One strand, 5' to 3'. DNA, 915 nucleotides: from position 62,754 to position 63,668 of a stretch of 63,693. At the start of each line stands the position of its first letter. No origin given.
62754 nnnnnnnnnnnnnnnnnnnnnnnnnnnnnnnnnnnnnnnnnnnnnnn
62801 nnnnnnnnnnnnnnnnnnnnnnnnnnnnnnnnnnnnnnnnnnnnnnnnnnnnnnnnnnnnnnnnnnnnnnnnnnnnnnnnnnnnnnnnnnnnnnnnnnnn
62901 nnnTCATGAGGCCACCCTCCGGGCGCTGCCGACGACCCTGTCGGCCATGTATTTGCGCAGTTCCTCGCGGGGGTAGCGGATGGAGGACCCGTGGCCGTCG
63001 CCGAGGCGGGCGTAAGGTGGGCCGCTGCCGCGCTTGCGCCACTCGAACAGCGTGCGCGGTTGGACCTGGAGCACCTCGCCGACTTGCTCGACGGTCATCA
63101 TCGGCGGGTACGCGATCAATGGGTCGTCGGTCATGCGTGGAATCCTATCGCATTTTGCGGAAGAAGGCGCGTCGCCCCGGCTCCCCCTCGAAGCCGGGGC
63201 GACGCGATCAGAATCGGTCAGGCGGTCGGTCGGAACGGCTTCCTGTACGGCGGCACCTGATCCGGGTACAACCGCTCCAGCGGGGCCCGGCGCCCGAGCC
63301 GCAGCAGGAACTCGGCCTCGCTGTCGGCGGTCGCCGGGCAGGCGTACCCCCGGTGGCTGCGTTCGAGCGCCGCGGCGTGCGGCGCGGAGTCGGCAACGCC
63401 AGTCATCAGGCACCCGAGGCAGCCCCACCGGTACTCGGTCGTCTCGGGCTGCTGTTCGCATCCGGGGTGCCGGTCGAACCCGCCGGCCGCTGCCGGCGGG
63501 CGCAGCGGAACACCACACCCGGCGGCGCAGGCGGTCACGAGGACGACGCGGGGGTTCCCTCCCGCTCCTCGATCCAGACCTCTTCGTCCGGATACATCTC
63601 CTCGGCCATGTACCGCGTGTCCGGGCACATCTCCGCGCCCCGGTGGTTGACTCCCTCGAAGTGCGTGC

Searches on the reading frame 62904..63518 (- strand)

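Call 9: search_protein_families(library=pfam, proteins=[window:62904-63518:-], max_evalue=0.01)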
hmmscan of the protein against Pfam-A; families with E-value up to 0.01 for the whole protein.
window:62904-63518:- (204 aa): 1 family
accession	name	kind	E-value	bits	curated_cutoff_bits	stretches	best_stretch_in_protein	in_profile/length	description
PF12728.13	HTH_17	-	7.7e-10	39.3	27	1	140-194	1-50/51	Helix-turn-helix domain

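Call 10: search_protein_families(library=phrogs, proteins=[window:62904-63518:-], max_evalue=0.01)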
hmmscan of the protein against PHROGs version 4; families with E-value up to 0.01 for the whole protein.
window:62904-63518:- (204 aa): 4 families
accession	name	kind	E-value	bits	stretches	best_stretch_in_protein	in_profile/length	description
phrog_668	-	DNA, RNA and nucleotide metabolism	3.1e-09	37.8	1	136-194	59-113/181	HTH DNA binding protein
phrog_66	-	integration and excision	1.1e-08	36.1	1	101-201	54-150/412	excisionase and transcriptional regulator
phrog_6401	-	DNA, RNA and nucleotide metabolism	0.0025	18.7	1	135-193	4-58/64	DNA binding protein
phrog_10045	-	DNA, RNA and nucleotide metabolism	0.0092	16.8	0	136-190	16-66/74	HTH DNA binding protein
